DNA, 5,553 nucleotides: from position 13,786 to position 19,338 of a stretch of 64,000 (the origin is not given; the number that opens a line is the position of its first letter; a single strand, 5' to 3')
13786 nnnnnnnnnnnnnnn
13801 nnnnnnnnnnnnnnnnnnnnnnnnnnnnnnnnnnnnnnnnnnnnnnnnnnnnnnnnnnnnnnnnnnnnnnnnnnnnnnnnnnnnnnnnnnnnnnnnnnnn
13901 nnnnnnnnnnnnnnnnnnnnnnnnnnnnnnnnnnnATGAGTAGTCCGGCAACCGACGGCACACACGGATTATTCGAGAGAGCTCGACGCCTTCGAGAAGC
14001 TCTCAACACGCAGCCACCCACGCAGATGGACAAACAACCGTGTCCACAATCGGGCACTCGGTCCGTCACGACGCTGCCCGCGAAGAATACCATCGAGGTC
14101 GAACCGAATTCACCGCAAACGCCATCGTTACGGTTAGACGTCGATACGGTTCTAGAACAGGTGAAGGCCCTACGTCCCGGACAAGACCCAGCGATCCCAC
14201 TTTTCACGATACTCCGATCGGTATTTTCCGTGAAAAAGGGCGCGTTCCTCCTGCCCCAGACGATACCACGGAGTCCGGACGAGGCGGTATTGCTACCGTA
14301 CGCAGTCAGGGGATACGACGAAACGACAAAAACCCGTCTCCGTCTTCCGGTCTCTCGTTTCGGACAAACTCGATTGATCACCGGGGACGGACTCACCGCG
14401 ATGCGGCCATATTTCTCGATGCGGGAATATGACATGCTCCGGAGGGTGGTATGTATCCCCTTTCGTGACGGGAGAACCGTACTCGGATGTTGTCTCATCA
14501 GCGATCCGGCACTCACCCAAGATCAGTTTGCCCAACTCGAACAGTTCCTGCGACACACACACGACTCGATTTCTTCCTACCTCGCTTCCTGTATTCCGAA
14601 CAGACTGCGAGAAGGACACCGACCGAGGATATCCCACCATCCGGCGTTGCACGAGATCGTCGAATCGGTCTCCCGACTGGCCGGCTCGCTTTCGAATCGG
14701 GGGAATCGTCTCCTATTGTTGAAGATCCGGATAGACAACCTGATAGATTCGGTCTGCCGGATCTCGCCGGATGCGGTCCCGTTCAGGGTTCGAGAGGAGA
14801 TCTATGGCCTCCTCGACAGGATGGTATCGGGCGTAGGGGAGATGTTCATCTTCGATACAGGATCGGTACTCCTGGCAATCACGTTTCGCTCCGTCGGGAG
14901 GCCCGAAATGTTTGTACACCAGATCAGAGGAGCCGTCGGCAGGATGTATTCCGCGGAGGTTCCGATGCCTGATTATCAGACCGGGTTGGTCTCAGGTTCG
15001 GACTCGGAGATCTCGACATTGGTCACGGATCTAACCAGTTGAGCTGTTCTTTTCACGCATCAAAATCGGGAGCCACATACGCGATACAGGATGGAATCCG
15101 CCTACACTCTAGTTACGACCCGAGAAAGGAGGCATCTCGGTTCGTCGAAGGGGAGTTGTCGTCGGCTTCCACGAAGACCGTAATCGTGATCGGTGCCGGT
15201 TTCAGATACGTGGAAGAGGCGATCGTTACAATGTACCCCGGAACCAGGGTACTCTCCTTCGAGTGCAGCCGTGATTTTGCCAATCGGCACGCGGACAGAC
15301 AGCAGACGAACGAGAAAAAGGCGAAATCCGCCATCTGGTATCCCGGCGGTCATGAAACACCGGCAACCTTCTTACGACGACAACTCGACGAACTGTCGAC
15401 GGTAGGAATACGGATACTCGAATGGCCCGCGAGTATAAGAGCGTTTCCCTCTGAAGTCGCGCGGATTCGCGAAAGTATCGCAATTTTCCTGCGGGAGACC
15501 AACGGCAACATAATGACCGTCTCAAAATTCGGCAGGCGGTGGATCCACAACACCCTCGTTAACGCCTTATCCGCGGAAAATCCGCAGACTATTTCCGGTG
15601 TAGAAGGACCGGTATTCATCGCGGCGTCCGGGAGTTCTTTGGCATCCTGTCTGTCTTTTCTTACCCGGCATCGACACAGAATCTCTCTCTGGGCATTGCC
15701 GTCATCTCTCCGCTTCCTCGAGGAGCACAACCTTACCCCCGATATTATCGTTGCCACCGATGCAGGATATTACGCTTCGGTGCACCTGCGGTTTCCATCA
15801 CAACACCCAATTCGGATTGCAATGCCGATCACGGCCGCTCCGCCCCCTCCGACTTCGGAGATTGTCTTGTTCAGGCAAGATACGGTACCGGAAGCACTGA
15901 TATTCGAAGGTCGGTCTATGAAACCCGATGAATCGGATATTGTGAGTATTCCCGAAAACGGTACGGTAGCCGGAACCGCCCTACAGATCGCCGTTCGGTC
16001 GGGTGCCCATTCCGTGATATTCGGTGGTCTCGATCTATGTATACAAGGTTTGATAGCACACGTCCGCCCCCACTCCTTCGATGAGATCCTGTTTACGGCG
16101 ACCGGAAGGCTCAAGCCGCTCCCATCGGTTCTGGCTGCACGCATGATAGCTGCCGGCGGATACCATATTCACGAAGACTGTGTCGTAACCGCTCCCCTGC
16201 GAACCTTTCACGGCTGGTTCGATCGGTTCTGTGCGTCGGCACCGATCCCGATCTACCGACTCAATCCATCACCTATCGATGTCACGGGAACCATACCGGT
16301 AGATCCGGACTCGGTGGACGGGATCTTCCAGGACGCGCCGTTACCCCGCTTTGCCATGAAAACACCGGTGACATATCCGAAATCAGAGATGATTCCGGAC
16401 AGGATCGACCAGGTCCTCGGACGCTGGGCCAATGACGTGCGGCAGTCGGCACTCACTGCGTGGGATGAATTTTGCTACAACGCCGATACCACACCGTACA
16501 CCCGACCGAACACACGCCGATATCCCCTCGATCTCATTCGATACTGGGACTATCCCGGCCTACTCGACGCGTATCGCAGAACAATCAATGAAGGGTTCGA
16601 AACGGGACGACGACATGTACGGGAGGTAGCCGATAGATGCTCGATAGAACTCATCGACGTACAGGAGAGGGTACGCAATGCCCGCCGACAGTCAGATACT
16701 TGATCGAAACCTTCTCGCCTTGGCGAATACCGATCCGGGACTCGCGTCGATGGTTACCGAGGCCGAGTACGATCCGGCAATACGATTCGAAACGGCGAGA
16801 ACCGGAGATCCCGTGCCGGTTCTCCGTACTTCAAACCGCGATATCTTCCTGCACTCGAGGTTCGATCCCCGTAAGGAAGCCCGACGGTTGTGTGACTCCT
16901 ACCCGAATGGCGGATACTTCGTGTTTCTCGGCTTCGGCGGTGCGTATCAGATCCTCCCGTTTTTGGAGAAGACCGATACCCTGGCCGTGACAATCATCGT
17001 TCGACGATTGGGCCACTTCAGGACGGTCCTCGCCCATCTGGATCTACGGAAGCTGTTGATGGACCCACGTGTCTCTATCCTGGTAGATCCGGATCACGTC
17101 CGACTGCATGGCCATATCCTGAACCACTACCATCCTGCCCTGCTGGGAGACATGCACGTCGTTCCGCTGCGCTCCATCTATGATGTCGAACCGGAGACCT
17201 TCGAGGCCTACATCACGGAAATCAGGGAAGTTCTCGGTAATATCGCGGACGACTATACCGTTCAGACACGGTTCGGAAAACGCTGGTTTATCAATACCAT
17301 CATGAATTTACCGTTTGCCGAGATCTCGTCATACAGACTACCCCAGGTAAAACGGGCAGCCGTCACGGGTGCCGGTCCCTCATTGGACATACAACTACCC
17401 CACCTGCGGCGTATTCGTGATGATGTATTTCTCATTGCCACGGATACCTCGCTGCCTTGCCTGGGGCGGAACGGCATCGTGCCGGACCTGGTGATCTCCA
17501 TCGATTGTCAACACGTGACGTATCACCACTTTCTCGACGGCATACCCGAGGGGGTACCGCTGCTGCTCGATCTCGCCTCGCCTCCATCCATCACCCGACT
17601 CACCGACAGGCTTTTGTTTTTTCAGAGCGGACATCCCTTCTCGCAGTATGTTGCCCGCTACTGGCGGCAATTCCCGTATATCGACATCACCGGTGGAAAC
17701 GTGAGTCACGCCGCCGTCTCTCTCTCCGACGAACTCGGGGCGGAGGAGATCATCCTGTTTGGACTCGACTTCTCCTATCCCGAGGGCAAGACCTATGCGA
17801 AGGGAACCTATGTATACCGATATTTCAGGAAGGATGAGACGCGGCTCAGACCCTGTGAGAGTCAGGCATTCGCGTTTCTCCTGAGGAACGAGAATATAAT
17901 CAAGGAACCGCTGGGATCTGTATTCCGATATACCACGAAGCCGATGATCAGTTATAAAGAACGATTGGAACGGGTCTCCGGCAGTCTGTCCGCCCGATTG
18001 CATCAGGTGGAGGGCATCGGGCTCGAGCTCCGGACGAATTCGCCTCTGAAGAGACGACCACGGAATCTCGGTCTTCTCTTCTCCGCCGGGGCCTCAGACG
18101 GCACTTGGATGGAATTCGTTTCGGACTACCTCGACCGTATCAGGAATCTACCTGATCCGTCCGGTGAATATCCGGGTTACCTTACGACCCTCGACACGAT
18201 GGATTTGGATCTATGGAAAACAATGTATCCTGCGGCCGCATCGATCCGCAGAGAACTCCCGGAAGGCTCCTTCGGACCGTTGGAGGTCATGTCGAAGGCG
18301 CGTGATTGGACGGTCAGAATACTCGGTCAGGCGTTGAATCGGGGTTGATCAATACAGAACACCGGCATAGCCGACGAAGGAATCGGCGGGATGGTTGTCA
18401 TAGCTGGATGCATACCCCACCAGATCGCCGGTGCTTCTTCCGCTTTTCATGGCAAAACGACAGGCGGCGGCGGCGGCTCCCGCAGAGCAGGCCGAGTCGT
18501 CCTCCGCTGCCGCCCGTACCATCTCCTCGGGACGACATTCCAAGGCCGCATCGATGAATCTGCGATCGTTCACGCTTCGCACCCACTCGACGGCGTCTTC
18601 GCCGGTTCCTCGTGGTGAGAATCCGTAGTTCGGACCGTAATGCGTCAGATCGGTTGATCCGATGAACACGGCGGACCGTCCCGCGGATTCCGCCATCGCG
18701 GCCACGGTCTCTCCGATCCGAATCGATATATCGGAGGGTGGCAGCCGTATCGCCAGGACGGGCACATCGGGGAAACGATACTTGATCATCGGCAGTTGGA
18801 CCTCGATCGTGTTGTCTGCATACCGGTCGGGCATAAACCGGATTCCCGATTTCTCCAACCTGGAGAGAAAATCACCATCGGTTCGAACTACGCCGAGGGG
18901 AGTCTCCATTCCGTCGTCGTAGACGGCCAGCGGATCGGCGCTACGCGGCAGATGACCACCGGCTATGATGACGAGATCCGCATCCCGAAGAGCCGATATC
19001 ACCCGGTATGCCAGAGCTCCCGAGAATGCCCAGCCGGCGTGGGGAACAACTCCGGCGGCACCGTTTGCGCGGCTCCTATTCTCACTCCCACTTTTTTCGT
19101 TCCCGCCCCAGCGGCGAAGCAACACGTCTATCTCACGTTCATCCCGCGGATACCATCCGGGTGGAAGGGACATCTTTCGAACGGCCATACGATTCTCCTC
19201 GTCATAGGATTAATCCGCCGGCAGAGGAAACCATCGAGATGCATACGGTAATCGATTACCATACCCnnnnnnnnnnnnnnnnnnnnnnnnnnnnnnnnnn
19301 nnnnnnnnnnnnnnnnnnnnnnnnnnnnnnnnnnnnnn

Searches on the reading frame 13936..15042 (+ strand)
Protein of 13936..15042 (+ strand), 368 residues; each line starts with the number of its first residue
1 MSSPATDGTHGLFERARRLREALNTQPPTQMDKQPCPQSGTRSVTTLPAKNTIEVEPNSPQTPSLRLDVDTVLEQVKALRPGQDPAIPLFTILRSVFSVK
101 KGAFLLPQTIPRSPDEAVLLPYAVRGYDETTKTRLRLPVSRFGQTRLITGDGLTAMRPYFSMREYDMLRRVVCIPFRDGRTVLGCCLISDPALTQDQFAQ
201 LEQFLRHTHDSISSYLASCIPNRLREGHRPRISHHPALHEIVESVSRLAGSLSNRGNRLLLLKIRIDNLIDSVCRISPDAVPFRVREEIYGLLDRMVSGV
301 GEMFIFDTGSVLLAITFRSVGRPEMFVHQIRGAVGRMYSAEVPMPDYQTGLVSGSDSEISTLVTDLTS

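Call 4: search_protein_families(library=pfam, proteins=[window:13936-15042:+], max_evalue=0.01)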
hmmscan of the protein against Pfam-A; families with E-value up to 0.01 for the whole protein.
window:13936-15042:+ (368 aa): 0 families

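Call 7: search_protein_families(library=ncbifam, proteins=[window:13936-15039:+], max_evalue=1)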
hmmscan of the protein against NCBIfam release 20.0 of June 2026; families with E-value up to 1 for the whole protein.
window:13936-15039:+ (368 aa): 0 families

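Call 46: search_solved_structures(query=window:13936-15039:+, max_evalue=1)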
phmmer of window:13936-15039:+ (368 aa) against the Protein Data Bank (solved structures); distinct sequences matched with E-value up to 1: 1.
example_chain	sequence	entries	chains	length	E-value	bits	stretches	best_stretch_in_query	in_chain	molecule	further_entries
7z66_AAAA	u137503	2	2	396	0.29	13.1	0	284-350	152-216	Inorganic pyrophosphatase TTM1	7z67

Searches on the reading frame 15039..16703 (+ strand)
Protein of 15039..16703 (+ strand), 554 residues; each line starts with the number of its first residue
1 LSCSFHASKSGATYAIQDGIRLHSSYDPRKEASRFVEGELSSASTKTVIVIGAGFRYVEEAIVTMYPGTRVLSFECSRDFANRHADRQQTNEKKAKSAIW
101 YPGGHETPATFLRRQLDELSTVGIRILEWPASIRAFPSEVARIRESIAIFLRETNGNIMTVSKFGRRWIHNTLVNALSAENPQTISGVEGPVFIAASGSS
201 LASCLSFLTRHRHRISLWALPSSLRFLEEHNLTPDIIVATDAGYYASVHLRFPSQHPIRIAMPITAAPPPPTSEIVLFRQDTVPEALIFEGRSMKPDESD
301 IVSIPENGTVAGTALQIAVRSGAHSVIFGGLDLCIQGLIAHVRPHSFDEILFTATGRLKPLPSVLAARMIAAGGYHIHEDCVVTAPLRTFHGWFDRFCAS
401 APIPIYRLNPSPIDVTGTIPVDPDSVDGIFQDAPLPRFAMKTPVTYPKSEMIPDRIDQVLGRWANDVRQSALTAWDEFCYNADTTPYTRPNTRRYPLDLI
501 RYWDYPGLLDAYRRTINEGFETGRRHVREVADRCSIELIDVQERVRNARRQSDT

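Call 4: search_protein_families(library=pfam, proteins=[window:15039-16703:+], max_evalue=0.01)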
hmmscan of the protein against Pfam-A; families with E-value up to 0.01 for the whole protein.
window:15039-16703:+ (554 aa): 1 family
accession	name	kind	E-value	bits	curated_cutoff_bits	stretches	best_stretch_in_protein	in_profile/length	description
PF01973.23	MptE-like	-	1e-13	51.8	34.6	1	187-336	24-169/171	6-hydroxymethylpterin diphosphokinase MptE-like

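Call 88: search_solved_structures(query=window:15039-16700:+, max_evalue=0.01)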
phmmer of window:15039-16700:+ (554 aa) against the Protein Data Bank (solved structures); distinct sequences matched with E-value up to 0.01: 0.

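Call 89: search_protein_families(library=ncbifam, proteins=[window:15039-16700:+], max_evalue=0.01)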
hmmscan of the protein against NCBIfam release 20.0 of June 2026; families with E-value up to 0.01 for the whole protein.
window:15039-16700:+ (554 aa): 0 families

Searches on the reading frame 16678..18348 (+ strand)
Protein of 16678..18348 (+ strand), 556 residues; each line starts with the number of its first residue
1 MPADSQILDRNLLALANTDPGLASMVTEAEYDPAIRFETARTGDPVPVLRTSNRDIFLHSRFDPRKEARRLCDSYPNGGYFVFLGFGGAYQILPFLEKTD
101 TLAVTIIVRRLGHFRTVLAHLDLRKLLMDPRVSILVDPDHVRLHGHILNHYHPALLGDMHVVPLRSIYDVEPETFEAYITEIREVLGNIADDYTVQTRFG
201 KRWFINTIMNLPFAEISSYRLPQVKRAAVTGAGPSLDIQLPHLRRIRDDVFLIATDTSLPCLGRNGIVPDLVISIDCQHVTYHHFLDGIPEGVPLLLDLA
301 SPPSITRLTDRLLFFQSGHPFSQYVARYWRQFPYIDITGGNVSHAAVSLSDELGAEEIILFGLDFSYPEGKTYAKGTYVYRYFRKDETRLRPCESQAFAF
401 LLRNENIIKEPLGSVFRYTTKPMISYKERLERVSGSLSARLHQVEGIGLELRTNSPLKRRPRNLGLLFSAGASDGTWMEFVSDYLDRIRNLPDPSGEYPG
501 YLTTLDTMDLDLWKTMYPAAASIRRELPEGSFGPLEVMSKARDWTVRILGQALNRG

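Call 4: search_protein_families(library=pfam, proteins=[window:16678-18348:+], max_evalue=0.01)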
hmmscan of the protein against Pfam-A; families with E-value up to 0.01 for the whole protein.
window:16678-18348:+ (556 aa): 1 family
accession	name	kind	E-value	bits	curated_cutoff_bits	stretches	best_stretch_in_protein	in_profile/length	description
PF01973.23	MptE-like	-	3.4e-29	102.2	34.6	1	222-369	19-170/171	6-hydroxymethylpterin diphosphokinase MptE-like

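Call 87: search_solved_structures(query=window:16678-18345:+, max_evalue=0.01)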
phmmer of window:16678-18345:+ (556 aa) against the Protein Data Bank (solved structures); distinct sequences matched with E-value up to 0.01: 1.
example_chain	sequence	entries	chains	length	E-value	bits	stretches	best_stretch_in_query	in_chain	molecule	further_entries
5mu5_A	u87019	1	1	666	0.00039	21.9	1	228-383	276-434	Uncharacterized protein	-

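Call 89: search_protein_families(library=ncbifam, proteins=[window:16678-18345:+], max_evalue=0.01)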
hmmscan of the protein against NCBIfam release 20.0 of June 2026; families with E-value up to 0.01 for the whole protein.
window:16678-18345:+ (556 aa): 1 family
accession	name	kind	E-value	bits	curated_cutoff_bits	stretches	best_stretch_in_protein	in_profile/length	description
NF050051.1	FlagModPseD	domain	2.7e-15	56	670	1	206-381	209-388/640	flagellin modification protein PseD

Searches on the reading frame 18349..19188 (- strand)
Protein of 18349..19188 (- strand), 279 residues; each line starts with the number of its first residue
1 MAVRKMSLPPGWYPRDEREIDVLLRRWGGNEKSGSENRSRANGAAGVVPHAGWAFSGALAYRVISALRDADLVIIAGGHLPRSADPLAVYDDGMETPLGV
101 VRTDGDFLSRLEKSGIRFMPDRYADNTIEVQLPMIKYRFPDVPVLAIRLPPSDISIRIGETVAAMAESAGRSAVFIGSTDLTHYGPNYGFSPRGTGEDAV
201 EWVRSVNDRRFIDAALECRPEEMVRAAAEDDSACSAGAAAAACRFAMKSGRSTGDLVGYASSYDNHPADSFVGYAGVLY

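Call 72: search_protein_families(library=pfam, proteins=[window:18349-19188:-], max_evalue=0.001)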
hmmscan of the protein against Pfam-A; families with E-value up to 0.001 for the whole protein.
window:18349-19188:- (279 aa): 1 family
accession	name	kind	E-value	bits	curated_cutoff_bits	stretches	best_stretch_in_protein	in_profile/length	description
PF01875.22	Memo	-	4.3e-30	105.3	27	1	12-277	8-268/269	Memo-like protein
